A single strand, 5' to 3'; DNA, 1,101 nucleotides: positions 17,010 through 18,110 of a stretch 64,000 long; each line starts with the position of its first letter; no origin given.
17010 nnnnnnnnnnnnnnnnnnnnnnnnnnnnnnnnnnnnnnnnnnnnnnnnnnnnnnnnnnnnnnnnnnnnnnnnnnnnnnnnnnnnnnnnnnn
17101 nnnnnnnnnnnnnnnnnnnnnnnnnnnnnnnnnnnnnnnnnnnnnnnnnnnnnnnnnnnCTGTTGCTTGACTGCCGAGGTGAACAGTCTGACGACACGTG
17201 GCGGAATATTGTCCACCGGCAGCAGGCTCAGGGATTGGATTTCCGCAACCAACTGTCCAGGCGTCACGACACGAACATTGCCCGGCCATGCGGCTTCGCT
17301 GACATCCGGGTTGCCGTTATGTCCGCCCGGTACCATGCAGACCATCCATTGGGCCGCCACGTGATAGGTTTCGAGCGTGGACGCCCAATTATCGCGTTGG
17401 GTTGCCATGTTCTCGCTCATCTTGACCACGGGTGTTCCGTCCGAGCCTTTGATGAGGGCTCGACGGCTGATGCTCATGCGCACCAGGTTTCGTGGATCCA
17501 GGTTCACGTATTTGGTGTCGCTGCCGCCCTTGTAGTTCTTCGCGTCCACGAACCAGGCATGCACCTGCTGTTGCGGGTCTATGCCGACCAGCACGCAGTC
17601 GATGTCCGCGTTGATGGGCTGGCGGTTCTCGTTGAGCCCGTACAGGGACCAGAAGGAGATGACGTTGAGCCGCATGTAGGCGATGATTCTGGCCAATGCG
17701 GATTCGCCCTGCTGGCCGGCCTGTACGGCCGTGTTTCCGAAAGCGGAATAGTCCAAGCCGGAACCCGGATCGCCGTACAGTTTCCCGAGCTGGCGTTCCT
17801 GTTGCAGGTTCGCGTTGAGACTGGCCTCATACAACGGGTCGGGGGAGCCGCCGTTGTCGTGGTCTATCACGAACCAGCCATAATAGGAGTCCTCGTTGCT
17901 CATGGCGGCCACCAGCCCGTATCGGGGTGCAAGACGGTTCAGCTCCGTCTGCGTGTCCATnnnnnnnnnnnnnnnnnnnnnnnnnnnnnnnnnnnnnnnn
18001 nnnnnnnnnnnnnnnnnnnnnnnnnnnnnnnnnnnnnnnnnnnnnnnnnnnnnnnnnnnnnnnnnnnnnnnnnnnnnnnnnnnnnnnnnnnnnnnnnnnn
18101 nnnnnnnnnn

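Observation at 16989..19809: cI-like repressor + ImmA/IrrE protease + cro-like module whose third gene is a NERD/zinc-ribbon membrane protein instead of an integrase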

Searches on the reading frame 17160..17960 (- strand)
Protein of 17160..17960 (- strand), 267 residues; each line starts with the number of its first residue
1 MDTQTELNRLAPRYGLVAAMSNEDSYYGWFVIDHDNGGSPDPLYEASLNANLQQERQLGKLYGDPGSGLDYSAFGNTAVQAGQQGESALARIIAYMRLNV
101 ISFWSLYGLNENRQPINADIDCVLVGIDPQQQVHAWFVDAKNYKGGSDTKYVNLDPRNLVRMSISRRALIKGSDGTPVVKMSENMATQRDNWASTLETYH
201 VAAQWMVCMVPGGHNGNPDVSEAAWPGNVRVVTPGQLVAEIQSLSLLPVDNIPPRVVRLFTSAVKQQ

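Call 45: predict_structure(alignment_id=A2)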
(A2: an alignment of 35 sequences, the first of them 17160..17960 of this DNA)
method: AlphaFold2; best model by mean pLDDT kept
length: 267 residues; sequences in the alignment: 35
mean_pLDDT: 92.4   pTM: 0.90
mean pLDDT of the five models: 92.4, 92.0, 91.0, 90.8, 90.5
residues with pLDDT >= 90: 220; 70-90: 37; 50-70: 10; < 50: 0
segments of 3 or more residues with pLDDT < 50: none
pLDDT, mean of each block of 10 residues (from residue 1): 87 95 94 91 92 95 84 65 90 97 96 91 98 98 90 95 96 92 95 97 97 85 96 97 97 98 87
secondary structure, 60 per line:
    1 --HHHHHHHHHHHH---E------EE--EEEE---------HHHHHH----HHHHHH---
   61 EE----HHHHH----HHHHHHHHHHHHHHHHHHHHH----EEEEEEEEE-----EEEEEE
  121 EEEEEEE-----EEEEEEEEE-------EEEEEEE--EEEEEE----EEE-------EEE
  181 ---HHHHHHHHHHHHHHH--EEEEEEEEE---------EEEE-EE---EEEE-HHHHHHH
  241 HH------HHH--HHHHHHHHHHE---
elements in order: H3-14 E29-32 H42-47 H52-57 H67-71 H76-96 E101-109 E115-127 E133-141 E149-155 E158-163 E168-170 E178-180 H184-198 E201-209 E219-222 E229-232 H234-242 H254-263

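Call 62: search_protein_representatives(alignment_id=A3)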
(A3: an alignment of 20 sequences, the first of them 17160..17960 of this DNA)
Query: 20 sequences, 267 profile positions. Proteins with E-value up to 0.001 (for the whole library): 231; up to 1e-10: 166; up to 1e-30: 33. The best 150 are listed.
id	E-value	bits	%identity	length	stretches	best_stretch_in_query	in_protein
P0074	1.5e-119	414.4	-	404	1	2-266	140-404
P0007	1.6e-118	411.0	-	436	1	3-266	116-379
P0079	5.9e-118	409.2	-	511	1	4-266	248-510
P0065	3.0e-116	403.6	-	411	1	2-266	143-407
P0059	4.4e-116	403.0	-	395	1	3-266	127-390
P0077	1.4e-114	398.1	-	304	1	3-266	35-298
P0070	1.5e-108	378.3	-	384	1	3-266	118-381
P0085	1.1e-105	369.0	-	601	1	4-266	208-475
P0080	1.7e-103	361.8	-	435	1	2-266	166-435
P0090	1.9e-102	358.3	-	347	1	3-228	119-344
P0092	2.5e-96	338.3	-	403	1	2-266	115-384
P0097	2.7e-93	328.3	-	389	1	7-265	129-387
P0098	1.2e-88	313.0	-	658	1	4-266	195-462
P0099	4.3e-88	311.3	-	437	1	4-266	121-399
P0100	3.7e-81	288.5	-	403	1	8-266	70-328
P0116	3.3e-25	105.1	-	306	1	23-241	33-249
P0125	6.9e-21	90.9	-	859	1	54-251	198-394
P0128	5.7e-20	87.9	-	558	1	25-236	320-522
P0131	2.6e-19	85.7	-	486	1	57-242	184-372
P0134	3.4e-19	85.4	-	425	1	59-244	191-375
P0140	1.1e-18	83.8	-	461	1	57-241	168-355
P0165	5.2e-17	78.2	-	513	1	57-266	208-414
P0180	1.1e-15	73.9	-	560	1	58-266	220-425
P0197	2.4e-14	69.4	-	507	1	60-264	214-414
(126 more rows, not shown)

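Call 64: search_protein_families(library=pfam, alignment_id=A4, max_evalue=0.01)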
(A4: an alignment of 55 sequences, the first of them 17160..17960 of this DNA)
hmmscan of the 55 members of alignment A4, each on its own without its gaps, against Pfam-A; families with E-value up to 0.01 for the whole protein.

A. member 1, window:17160-17960:- (267 aa): 0 families

B. families by the number of members that match (of 55 scanned): 12 families
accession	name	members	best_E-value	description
PF08378.17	NERD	49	4.2e-10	Nuclease-related domain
PF12773.13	DZR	4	0.00042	Double zinc ribbon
PF13248.11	Zn_ribbon_3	3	0.00011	zinc-ribbon domain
PF13240.11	Zn_Ribbon_1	2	5e-05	zinc-ribbon domain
PF25591.1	LRV_2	1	1.5e-06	Leucine Rich Repeat Variant domain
PF01816.23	LRV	1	1.6e-06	Leucine rich repeat variant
PF02985.28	HEAT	1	8.6e-06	HEAT repeat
PF14023.12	Bestrophin-like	1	0.00056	Bestrophin-like domain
PF01580.24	FtsK_SpoIIIE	1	0.00075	FtsK/SpoIIIE family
PF13727.12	CoA_binding_3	1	0.0016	CoA-binding domain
PF18154.6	pPIWI_RE_REase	1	0.004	REase associating with pPIWI_RE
PF12685.13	SpoIIIAH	1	0.0071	SpoIIIAH-like protein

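Call 66: list_cluster_members(proteins=[P0131, P0165, P0180, P0197, P0140, P0128, P0125, P0116, P0134, P0097])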
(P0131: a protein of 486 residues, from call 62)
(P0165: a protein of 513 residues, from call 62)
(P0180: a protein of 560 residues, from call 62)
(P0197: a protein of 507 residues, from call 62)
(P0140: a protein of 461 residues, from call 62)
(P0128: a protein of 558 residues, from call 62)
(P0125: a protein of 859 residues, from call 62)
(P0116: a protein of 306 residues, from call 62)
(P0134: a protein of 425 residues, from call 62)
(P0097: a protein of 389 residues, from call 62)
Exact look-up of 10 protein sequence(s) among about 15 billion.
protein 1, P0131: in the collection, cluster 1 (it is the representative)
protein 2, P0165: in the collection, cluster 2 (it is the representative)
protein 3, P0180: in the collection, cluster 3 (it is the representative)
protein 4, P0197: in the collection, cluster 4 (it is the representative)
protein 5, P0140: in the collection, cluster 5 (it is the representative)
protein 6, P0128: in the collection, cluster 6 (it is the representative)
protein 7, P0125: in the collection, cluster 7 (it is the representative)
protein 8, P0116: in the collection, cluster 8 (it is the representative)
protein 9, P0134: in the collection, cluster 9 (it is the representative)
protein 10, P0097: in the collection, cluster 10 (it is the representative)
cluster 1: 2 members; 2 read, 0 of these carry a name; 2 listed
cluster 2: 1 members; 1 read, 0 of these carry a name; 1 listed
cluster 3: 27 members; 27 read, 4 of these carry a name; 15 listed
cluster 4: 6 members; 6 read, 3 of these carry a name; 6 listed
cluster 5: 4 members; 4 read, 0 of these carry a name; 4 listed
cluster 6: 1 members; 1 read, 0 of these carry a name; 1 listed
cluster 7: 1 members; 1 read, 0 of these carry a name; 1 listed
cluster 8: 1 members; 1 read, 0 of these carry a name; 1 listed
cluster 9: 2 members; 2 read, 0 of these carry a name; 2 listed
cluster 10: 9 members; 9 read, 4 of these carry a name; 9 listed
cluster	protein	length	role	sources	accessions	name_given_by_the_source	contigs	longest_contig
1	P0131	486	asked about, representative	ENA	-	-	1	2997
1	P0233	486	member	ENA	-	-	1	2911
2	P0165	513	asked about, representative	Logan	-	-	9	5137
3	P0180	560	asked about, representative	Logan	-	-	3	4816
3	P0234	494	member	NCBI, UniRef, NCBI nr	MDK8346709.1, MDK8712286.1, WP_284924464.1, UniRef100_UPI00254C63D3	NERD domain-containing protein [Brevibacterium sp. UMB1308A] | NERD domain-containing protein n=1 Tax=Brevibacterium sp. UMB1308A TaxID=3050608 ...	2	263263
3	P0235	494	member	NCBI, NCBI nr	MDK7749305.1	nuclease-related domain-containing protein [Brevibacterium sp. UMB10442]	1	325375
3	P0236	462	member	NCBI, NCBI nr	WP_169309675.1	nuclease-related domain-containing protein [Brevibacterium mcbrellneri]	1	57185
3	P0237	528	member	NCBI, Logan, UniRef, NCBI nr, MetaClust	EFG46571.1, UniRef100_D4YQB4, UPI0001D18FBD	hypothetical protein HMPREF0183_2124 [Brevibacterium mcbrellneri ATCC 49030] | NERD domain-containing protein n=2 Tax=Brevibacterium TaxID=1696 RepID=D4YQB4_9MICO | status=active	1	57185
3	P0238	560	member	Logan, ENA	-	-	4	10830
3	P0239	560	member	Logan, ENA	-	-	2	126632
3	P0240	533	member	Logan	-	-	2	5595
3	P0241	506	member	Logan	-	-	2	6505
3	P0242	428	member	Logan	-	-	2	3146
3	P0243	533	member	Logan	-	-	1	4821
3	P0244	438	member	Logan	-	-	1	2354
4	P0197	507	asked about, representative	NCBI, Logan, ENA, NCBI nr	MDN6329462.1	MAG: NERD domain-containing protein [Brachybacterium sp.] | NERD domain-containing protein [Brachybacterium sp.]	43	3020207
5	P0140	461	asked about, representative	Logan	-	-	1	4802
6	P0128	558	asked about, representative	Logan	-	-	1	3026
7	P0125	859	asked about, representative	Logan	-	-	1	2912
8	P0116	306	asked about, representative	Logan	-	-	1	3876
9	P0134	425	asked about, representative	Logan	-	-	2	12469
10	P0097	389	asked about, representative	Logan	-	-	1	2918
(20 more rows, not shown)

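Call 67: find_related_loci(query=A3, collection=genome_contigs, flank=5000)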
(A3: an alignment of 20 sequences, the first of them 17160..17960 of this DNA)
Query A3 (267 aa) in genome_contigs; peptide patterns used: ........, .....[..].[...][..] (x = any residue, [..] = any of these).
29 stretches matched a pattern; 8 encode a relative of the query (tblastn E <= 1e-3); 8 distinct loci.
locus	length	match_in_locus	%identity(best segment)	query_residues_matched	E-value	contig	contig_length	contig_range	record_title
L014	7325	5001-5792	56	3-266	8e-101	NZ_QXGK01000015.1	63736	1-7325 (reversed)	Bifidobacterium samirii strain 2033B Contig_15, whole genome shotgun sequence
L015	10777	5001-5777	45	7-265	4e-72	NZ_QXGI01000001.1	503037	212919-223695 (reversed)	Bifidobacterium castoris strain 2020B Contig_1, whole genome shotgun sequence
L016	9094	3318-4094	45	7-265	7e-72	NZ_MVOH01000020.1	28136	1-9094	Bifidobacterium criceti strain Ham19E Contig_20, whole genome shotgun sequence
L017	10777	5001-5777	44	7-265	3e-70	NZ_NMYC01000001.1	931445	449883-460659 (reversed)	Bifidobacterium anseris strain Goo31D Contig_1, whole genome shotgun sequence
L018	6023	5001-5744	44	19-266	1e-67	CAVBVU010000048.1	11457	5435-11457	Anaerovoracaceae bacterium isolate SRR8978220_cleanbin_000008 genome assembly, contig: Spades_SRR8978220_contig_562, who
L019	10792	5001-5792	45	7-265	3e-67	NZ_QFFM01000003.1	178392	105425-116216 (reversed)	Bifidobacterium callitrichidarum strain TRI 5 DS8229454_c3, whole genome shotgun sequence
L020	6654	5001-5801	38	6-267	1e-56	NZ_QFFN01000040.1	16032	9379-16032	Bifidobacterium catulorum strain MRM 8.19 DS8229455_c40, whole genome shotgun sequence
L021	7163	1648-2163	40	68-234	1e-33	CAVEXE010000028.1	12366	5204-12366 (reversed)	Senegalimassilia sp. isolate H07675-L1_cleanbin_000011 genome assembly, contig: Spades_H07675-L1_contig_4223, whole geno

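Call 71: search_protein_families(library=pfam, proteins=[L015:2798-3742:+, L017:2699-3676:+, L019:2373-2729:+, L019:1845-2186:-, L016:4153-5082:+, L016:666-2144:-], max_evalue=0.05)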
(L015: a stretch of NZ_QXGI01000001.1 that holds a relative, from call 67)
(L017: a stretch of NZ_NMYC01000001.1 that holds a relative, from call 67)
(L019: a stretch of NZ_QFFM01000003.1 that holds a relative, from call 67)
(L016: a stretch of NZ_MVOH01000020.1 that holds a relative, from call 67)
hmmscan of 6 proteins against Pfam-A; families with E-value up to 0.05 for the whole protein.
L015:2798-3742:+ (314 aa): 1 family
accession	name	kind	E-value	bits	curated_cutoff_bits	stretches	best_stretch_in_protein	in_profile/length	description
PF06114.19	Peptidase_M78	-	1.2e-06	28.8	22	1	117-194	28-101/123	IrrE N-terminal-like domain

L017:2699-3676:+ (325 aa): 1 family
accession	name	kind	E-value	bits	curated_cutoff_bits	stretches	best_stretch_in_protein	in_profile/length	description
PF06114.19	Peptidase_M78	-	1.4e-06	28.5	22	1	126-214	28-112/123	IrrE N-terminal-like domain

L019:2373-2729:+ (118 aa): 2 families
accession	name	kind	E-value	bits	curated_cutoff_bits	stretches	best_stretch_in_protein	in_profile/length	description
PF04107.18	GCS2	-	0.036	13.8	21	1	28-97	198-268/291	Glutamate-cysteine ligase family 2(GCS2)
PF01381.28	HTH_3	-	0.041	14.3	23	0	24-71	6-52/55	Helix-turn-helix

L019:1845-2186:- (113 aa): 0 families

L016:4153-5082:+ (309 aa): 0 families

L016:666-2144:- (492 aa): 6 families
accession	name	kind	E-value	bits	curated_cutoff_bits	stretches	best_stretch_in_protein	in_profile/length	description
PF02384.22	N6_Mtase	-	1.2e-64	219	20.4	1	140-457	2-310/311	N-6 DNA Methylase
PF12161.14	HsdM_N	-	2.3e-14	54.6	24.5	1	7-129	2-133/135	HsdM N-terminal domain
PF07669.17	Eco57I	-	3.4e-14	53.7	25.3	1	254-357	55-171/171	Eco57I restriction-modification methylase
PF01170.24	UPF0020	-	5.1e-10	39.8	22.3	1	173-293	19-147/197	RMKL-like, methyltransferase domain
PF20473.4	MmeI_Mtase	-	0.0025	17.5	27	0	186-246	23-86/259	MmeI, DNA-methyltransferase domain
PF05175.20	MTS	-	0.0077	16.3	23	1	225-282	58-113/170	Methyltransferase small domain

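Call 73: search_protein_families(library=pfam, proteins=[L015:404-1915:+, L015:1912-2808:+, L015:3712-4431:+, L015:3946-4425:-, L015:5805-6785:+, L015:6742-10512:+, L014:406-1899:+, L014:1868-4396:+, L020:67-4311:+, L018:273-4337:+], max_evalue=0.01)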
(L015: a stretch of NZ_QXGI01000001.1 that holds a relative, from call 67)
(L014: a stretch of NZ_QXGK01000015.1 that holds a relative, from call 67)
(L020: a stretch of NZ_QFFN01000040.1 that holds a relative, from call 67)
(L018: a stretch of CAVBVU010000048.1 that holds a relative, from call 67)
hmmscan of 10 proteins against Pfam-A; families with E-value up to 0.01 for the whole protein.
L015:404-1915:+ (503 aa): 0 families

L015:1912-2808:+ (298 aa): 0 families

L015:3712-4431:+ (239 aa): 0 families

L015:3946-4425:- (159 aa): 0 families

L015:5805-6785:+ (326 aa): 0 families

L015:6742-10512:+ (1256 aa): 6 families
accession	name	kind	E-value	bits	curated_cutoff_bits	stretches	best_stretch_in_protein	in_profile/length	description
PF00271.37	Helicase_C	-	1.8e-24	86.5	23.5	1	598-699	13-110/110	Helicase conserved C-terminal domain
PF13020.12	NOV_C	-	3.1e-16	59.6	22.1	1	1133-1217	3-86/91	Protein NO VEIN, C-terminal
PF00176.29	SNF2-rel_dom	-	2e-12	47.3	24.9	1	212-444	21-252/290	SNF2-related domain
PF04851.21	ResIII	-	3.7e-11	43.7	22.5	1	190-359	3-163/164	Type III restriction enzyme, res subunit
PF00270.35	DEAD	-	2e-07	31.4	26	1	213-360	19-162/167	DEAD/DEAH box helicase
PF22590.2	Cas3-like_C_2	-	0.0019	18.9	27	1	626-698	28-104/106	CRISPR-associated nuclease/helicase Cas3, C-terminal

L014:406-1899:+ (497 aa): 3 families
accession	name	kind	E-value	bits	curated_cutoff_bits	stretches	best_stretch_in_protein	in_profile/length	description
PF13240.11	Zn_Ribbon_1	-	1.6e-05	25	25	1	87-105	5-23/23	zinc-ribbon domain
PF12773.13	DZR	-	0.00032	21.2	27.3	1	82-102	25-45/45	Double zinc ribbon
PF13248.11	Zn_ribbon_3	-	0.0088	15.9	27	0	81-105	2-26/26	zinc-ribbon domain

L014:1868-4396:+ (842 aa): 6 families
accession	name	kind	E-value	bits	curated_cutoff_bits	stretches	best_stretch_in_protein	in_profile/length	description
PF03793.24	PASTA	-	1.7e-13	50.7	23.2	2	356-410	6-62/64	PASTA domain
PF13240.11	Zn_Ribbon_1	-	2.8e-07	30.6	25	1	8-30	1-23/23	zinc-ribbon domain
PF12773.13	DZR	-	0.00036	21.1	27.3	1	9-31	1-23/45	Double zinc ribbon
PF24463.1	DUF7577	-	0.0015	18.6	28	1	7-30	3-26/27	Domain of unknown function (DUF7577)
PF13248.11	Zn_ribbon_3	-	0.0024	17.7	27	1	9-30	5-26/26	zinc-ribbon domain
PF07992.20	Pyr_redox_2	-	0.0049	16.8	26.1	1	257-362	150-252/291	Pyridine nucleotide-disulphide oxidoreductase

L020:67-4311:+ (1414 aa): 5 families
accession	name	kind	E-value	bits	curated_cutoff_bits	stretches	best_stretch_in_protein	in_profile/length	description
PF00580.27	UvrD-helicase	-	1.5e-39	136.8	23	2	437-540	165-268/271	UvrD/REP helicase N-terminal domain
PF13361.12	UvrD_C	-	7.3e-24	85.3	25.6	2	804-954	236-346/350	UvrD-like helicase C-terminal domain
PF13245.12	AAA_19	-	1.3e-12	48.5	25.1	2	484-528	91-134/134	AAA domain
PF13538.12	UvrD_C_2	-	4.2e-10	39.8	27.4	1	856-879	2-27/52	UvrD-like helicase C-terminal domain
PF12705.13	PDDEXK_1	-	7.9e-06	26.4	22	1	1171-1393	17-177/247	PD-(D/E)XK nuclease superfamily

L018:273-4337:+ (1354 aa): 6 families
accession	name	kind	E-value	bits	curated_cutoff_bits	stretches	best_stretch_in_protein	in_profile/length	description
PF00580.27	UvrD-helicase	-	3.7e-39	135.5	23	1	8-494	15-268/271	UvrD/REP helicase N-terminal domain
PF13361.12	UvrD_C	-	5.2e-22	79.2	25.6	2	823-934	276-346/350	UvrD-like helicase C-terminal domain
PF13245.12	AAA_19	-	2.6e-12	47.5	25.1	2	437-482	90-134/134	AAA domain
PF13538.12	UvrD_C_2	-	1.5e-10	41.2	27.4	1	834-858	2-28/52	UvrD-like helicase C-terminal domain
PF12705.13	PDDEXK_1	-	1.1e-07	32.5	22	1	1145-1333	29-177/247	PD-(D/E)XK nuclease superfamily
PF01443.25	Viral_helicase1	-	0.0089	16.3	21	0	438-489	59-111/228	Viral superfamily 1 RNA helicase core domain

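Call 89: search_solved_structures(query=L015:2798-3742:+, max_evalue=1)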
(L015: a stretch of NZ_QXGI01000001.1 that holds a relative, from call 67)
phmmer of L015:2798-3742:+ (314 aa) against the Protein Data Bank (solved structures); distinct sequences matched with E-value up to 1: 4.
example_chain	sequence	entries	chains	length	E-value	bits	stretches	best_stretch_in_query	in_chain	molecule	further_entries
8slm_A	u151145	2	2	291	0.011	18.5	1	120-185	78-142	Zn dependent hydrolase fused to HTH domain, IrrE ortholog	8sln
3dte_A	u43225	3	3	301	0.16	14.7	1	125-182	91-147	IrrE protein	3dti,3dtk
7t5t_A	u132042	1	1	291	0.35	13.6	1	112-187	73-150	CapP toxin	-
9vzy_A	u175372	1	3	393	0.58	12.9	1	126-194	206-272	HTH cro/C1-type domain-containing protein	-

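Call 97: search_protein_families(library=ncbifam, proteins=[P0197, P0180], max_evalue=0.01)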
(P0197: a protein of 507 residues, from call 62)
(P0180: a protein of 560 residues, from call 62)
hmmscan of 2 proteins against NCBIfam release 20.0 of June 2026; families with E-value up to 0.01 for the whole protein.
P0197 (507 aa): 0 families

P0180 (560 aa): 0 families

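Call 98: find_encoding_contigs(protein=P0197, flank=7000, max_places=3)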
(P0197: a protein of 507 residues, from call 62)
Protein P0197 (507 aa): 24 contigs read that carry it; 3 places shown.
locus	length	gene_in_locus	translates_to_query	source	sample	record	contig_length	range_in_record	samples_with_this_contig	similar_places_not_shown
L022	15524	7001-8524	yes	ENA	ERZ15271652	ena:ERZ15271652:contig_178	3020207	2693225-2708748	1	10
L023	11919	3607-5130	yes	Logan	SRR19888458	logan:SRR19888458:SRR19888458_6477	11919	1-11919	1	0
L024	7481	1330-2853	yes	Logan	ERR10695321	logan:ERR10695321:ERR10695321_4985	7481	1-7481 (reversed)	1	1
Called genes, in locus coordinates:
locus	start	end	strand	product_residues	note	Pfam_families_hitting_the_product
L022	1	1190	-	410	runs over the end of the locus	PF07690:MFS_1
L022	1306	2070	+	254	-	PF00106:adh_short, PF08659:KR, PF13561:adh_short_C2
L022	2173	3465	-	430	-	PF01120:Alpha_L_fucos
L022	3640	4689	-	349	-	PF02661:Fic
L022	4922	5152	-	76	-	PF01206:TusA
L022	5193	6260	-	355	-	PF04143:Sulf_transp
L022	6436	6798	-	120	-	PF03747:ADP_ribosyl_GH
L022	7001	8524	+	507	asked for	PF08378:NERD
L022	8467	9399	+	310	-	-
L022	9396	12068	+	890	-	PF13401:AAA_22 (faint), PF13604:AAA_30 (faint), PF05496:RuvB_N (faint), PF05673:DUF815 (faint), PF00004:AAA, PF17866:AAA_lid_6, PF00004:AAA, PF17866:AAA_lid_6, +2 more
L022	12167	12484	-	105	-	-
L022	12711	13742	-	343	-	PF05544:Pro_racemase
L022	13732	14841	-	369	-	PF08240:ADH_N, PF00107:ADH_zinc_N, PF13602:ADH_zinc_N_2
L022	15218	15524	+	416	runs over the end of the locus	PF00083:Sugar_tr, PF07690:MFS_1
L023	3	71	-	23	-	?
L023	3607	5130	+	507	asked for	PF08378:NERD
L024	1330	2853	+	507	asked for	PF08378:NERD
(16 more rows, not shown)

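Call 107: search_protein_families(library=padloc, proteins=[L015:6742-10512:+, L022:8467-9399:+, L022:9396-12068:+, L015:5805-6785:+, L015:2798-3742:+, P0197], max_evalue=0.001)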
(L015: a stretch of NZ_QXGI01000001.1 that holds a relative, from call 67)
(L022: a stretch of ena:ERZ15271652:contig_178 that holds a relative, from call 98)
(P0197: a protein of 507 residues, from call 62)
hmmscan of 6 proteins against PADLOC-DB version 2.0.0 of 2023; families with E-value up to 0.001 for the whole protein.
L015:6742-10512:+ (1256 aa): 52 families (the best 25 are shown)
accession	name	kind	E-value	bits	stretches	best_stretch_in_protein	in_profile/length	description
PDLC00659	HmaA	-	0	1154.6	1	88-1231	2-1149/1176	SNF2 helicase / DEAD-box helicase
PDLC02620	DrmD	-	8.8e-112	372.9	1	181-790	90-667/1060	DrmD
PDLC02621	DrmD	-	1.8e-101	339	1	189-728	120-661/1040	DrmD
PDLC02500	BrxHI|BrxHII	-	1e-96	323.5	1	164-778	64-650/933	BrxHI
PDLC02504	BrxHI|BrxHII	-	1.5e-86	289.3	1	160-908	79-779/971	BrxHII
PDLC02572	DrmA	-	1.1e-71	240.1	1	205-714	134-638/1043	DrmA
PDLC02632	DrmD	-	9.1e-69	230.6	1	210-718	142-645/662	DrmD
PDLC02633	DrmD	-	2.2e-59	199.3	1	209-703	143-633/839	DrmD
PDLC02619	DrmD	-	2e-54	183.1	2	182-633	24-446/872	DrmD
PDLC02623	DrmD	-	7.7e-54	180.8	2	419-744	401-669/1040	DrmD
PDLC02624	DrmD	-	5.7e-51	171.8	1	229-710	2-478/652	DrmD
PDLC02634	DrmD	-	8.9e-46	154.1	1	169-728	72-613/900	DrmD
PDLC02840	DpdE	-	2e-43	146.9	2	179-378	148-322/1091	DpdE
PDLC02843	DpdE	-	6.8e-40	134.8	2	180-379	148-318/1091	DpdE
PDLC02853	DpdE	-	6.1e-38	128.4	1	154-703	61-603/985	DpdE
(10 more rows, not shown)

L022:8467-9399:+ (310 aa): 0 families

L022:9396-12068:+ (890 aa): 6 families
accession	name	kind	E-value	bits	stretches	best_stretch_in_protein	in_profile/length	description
PDLC04232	IetA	-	2.8e-18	64.4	2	623-828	72-266/330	-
PDLC02196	IetA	-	3e-13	48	2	356-511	86-236/374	-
PDLC02195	IetA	-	1.7e-09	35.5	1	365-506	110-246/395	-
PDLC00915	TRIP13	-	9.8e-08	29.7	0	647-724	40-117/302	TRIP13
PDLC04140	mad8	-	5.1e-06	24.2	0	447-494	178-223/314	mads_8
PDLC00141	GajB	-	1.9e-05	21.2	0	665-692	10-37/572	UrvD helicase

L015:5805-6785:+ (326 aa): 0 families

L015:2798-3742:+ (314 aa): 5 families
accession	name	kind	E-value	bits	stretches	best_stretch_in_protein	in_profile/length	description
PDLC04141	capP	-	1.1e-13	49.3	1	120-230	56-153/242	capP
PDLC03945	RmrA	-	3e-05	21.4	1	126-194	203-265/394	-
PDLC03944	RmrA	-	0.00016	18.8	1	129-187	197-250/384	-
PDLC03954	RmrA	-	0.00016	18.7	1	129-183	206-255/380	-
PDLC03947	RmrA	-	0.00048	17.1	1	128-184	205-256/383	-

P0197 (507 aa): 0 families
